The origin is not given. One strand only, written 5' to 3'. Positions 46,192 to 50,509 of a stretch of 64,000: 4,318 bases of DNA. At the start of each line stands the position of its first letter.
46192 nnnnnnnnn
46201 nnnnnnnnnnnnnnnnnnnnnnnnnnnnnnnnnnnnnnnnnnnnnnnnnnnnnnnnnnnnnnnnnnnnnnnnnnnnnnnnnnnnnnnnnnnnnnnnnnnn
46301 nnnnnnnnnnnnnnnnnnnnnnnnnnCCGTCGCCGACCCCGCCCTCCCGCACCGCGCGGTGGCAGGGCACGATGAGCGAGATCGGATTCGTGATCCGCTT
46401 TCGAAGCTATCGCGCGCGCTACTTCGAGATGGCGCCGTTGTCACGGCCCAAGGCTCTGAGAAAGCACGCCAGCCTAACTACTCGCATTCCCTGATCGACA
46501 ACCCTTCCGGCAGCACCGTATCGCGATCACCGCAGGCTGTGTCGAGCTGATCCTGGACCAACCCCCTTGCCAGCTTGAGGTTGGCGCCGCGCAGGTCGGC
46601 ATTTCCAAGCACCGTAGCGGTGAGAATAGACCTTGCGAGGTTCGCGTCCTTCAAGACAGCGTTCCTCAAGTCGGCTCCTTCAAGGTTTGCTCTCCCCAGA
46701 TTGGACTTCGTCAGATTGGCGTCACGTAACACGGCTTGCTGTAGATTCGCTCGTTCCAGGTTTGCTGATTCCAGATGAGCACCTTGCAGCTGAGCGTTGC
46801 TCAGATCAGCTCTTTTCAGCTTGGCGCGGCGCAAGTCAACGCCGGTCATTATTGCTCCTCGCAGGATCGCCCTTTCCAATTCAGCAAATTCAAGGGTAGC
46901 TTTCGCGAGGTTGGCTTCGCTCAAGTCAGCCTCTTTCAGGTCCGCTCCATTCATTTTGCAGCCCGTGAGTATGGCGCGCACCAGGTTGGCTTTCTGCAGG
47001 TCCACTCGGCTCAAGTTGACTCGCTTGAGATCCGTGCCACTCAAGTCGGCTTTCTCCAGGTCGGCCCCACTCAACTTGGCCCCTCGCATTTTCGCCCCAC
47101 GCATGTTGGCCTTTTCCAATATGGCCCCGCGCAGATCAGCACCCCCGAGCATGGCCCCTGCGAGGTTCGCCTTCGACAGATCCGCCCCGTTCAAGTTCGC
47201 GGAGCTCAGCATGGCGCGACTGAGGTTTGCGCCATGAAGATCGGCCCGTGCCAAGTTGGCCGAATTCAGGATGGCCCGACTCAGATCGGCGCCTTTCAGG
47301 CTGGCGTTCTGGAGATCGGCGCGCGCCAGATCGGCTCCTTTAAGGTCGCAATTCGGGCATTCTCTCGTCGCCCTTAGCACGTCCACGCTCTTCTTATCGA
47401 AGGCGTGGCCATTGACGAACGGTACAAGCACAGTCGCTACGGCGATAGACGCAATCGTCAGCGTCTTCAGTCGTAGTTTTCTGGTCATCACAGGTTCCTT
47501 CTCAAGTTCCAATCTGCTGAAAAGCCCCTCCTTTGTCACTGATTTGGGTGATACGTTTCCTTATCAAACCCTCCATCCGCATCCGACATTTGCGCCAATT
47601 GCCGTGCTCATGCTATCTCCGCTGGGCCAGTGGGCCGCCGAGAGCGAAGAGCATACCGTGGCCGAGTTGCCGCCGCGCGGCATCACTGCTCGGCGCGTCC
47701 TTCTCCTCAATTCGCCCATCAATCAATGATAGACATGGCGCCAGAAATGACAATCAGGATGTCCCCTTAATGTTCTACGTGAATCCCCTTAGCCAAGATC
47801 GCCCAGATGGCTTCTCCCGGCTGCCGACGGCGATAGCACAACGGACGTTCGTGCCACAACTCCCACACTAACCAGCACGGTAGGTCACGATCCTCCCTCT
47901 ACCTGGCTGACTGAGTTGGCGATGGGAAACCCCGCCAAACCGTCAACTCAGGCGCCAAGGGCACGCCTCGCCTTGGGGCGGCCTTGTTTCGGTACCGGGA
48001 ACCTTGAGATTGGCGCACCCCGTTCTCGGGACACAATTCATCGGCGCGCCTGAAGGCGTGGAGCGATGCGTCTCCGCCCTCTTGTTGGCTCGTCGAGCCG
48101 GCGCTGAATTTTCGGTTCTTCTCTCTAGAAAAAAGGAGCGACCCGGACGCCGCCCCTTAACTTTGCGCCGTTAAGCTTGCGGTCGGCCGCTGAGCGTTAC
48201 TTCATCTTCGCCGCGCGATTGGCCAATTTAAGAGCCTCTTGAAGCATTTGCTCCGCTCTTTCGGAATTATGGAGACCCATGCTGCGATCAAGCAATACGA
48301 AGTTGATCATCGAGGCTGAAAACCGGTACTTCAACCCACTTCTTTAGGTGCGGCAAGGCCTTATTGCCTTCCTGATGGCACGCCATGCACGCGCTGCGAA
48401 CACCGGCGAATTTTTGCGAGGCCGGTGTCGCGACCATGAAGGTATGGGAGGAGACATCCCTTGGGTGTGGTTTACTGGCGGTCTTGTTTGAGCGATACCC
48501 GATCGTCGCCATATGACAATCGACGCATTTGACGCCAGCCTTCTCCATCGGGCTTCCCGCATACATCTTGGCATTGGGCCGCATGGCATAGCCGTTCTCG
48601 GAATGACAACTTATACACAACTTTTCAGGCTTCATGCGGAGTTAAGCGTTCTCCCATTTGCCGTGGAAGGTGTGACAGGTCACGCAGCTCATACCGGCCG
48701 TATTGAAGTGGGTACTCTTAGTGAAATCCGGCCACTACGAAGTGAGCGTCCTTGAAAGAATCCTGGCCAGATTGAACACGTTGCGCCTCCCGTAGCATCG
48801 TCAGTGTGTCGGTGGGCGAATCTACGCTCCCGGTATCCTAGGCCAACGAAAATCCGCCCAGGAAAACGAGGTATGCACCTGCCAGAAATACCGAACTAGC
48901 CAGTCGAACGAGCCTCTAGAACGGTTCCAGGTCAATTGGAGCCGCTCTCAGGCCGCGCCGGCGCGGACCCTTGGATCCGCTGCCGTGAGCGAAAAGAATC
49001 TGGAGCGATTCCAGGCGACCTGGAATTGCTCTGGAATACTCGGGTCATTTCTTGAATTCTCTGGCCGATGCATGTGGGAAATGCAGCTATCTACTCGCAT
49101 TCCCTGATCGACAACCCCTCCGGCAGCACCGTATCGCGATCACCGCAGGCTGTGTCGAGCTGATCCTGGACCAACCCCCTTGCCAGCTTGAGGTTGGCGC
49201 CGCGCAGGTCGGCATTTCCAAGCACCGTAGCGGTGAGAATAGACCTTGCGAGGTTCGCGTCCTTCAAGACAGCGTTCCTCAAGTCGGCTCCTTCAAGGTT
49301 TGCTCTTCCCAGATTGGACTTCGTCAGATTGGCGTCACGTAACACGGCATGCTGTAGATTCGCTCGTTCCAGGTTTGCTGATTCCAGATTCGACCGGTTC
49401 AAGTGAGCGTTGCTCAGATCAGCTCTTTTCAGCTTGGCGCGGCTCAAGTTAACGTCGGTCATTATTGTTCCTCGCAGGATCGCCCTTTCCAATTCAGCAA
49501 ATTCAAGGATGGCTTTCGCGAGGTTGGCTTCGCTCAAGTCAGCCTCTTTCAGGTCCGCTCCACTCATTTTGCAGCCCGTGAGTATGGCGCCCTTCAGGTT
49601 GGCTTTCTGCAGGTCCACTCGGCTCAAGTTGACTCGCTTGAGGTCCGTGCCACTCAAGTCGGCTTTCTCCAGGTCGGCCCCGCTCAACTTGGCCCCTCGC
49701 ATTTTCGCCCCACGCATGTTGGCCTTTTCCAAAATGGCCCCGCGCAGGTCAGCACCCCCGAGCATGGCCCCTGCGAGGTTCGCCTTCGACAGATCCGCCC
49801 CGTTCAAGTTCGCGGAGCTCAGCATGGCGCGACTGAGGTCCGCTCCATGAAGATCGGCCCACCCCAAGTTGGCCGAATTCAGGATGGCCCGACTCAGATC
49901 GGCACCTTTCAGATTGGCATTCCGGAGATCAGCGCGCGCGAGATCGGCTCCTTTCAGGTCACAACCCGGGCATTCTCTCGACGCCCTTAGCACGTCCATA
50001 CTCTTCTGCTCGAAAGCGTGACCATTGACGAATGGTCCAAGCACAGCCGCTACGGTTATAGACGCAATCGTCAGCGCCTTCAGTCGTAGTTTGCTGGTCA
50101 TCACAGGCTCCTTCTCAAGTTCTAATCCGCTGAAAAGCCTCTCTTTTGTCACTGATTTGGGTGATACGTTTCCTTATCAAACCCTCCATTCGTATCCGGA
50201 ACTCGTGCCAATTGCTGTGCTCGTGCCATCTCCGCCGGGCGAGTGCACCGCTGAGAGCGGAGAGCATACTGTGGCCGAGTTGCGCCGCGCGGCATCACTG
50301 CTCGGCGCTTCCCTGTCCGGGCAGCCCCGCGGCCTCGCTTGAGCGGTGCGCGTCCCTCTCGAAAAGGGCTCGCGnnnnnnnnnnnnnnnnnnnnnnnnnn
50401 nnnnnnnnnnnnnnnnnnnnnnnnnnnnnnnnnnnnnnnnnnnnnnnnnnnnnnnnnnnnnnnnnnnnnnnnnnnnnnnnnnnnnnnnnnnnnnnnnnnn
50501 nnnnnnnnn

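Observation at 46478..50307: Tandem segmental duplication of a secreted pentapeptide-repeat protein gene flanking a decayed multiheme cytochrome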

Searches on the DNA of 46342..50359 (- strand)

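Call 39: search_dna_similar(query=window:46342-50359:-, collection=plasmids, mode=distant, max_rows=10)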
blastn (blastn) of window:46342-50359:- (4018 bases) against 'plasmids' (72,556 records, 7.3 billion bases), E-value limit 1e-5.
Records with a match: 3; places in all: 7; records where one place covers at least 80% of the query: 0.
Best place of each record, by identity: 60-80% 3.
By first word of the organism name: Skermanella 2; Candidatus 1.
By predicted mobility (MOB-suite, as given by PLSDB): non-mobilizable 3.
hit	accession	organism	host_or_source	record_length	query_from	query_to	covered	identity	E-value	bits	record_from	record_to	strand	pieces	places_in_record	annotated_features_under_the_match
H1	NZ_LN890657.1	Candidatus Promineifilum breve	-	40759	454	829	9%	67.4%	8e-9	142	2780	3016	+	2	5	pentapeptide repeat-containing protein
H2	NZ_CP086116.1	Skermanella rosea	single cell,hydrocarbon-contaminated ...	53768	521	719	5%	67.8%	8e-9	72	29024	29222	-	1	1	pentapeptide repeat-containing protein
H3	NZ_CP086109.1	Skermanella mucosa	single cell,crude oil contaminated ...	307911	637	3332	4%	78.3%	3e-8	140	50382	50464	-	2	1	pentapeptide repeat-containing protein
